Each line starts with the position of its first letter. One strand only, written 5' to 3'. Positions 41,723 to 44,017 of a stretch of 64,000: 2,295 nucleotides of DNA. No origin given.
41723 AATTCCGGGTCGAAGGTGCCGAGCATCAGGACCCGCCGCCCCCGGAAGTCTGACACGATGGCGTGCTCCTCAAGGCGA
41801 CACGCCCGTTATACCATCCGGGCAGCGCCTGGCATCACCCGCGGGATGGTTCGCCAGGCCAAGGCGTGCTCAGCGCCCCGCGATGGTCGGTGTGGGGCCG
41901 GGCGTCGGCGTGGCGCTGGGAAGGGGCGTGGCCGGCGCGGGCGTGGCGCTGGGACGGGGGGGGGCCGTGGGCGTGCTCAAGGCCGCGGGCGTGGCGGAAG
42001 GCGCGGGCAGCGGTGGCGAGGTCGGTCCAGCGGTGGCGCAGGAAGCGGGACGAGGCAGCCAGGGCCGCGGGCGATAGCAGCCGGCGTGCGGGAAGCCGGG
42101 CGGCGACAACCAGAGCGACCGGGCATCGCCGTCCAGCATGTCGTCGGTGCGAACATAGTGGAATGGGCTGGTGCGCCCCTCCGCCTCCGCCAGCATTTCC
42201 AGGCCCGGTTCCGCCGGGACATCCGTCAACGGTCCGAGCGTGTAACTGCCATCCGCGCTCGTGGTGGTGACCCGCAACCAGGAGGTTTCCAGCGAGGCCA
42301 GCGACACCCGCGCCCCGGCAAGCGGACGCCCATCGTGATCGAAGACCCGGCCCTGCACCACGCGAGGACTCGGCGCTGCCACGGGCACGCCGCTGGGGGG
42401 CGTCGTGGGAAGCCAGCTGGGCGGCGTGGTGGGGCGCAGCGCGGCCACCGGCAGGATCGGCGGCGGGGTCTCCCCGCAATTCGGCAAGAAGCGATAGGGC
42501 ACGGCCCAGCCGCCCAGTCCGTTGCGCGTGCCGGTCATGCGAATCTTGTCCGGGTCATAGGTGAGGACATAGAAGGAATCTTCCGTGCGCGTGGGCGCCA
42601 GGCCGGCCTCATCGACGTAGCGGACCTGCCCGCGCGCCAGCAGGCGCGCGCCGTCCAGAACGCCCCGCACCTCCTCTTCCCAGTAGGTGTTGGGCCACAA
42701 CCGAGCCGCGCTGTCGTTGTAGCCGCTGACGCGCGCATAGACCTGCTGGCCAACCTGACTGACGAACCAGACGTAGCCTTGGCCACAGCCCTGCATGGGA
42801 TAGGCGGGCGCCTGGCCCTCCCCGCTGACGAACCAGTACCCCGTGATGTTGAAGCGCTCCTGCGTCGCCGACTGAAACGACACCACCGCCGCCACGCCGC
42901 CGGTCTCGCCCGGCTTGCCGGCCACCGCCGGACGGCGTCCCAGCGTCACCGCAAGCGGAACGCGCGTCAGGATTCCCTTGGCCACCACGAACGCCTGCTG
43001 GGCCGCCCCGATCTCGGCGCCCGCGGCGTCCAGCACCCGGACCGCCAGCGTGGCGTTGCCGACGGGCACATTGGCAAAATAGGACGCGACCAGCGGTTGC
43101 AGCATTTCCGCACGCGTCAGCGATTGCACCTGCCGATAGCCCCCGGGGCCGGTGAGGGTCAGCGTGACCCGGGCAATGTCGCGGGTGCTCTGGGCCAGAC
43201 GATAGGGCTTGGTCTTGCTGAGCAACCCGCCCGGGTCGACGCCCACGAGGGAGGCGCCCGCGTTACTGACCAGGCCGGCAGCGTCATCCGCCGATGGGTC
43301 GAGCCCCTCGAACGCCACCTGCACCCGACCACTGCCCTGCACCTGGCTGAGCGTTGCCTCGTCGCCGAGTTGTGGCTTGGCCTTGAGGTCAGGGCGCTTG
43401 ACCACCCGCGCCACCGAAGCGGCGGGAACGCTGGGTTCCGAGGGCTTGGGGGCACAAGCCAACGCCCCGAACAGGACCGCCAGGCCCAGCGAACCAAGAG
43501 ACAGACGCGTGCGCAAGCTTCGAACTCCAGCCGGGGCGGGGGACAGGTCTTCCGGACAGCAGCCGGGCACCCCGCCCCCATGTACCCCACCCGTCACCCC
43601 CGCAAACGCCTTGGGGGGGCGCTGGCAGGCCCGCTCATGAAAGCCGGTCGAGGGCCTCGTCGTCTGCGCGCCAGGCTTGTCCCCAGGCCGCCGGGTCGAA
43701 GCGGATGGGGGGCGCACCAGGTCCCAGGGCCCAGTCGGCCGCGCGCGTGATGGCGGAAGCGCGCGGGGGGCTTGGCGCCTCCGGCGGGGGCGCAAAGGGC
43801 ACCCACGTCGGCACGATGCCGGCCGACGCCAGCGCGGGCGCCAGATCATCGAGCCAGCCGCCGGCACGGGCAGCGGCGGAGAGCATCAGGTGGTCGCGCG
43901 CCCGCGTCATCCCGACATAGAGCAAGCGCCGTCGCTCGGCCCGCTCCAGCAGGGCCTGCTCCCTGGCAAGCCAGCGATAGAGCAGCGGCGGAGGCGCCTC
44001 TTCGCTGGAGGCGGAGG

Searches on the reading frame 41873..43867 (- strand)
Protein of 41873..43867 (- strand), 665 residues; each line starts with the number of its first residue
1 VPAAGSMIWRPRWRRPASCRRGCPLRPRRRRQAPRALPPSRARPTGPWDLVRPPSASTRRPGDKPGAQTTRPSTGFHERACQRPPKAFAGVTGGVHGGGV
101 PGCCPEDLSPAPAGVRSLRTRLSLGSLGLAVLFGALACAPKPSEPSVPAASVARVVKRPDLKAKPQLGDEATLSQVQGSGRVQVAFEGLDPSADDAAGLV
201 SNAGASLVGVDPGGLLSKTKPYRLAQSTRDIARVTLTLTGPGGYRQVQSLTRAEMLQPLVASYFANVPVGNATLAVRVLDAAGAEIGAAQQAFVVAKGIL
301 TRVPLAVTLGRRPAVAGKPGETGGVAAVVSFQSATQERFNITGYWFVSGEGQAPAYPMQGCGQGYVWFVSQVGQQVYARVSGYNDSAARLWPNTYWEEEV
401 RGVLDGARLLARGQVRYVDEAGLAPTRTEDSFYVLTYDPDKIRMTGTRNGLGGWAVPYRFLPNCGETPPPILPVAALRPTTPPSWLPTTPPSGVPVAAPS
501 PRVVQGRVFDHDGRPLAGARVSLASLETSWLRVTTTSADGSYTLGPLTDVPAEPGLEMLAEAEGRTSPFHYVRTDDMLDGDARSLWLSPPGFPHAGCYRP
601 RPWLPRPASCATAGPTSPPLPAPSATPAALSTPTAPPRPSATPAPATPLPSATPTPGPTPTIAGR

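Call 21: search_protein_families(library=pfam, proteins=[window:41873-43867:-], max_evalue=0.01)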
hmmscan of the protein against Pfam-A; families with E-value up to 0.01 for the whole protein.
window:41873-43867:- (665 aa): 2 families
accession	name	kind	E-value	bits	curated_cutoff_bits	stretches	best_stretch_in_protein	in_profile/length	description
PF13620.12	CarboxypepD_reg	-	6.2e-09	36.5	32.3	1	504-548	2-46/82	Carboxypeptidase regulatory-like domain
PF25020.1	TTR_TEN1-4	-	0.0082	16.5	27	0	503-543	8-46/86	Teneurin TTR-like domain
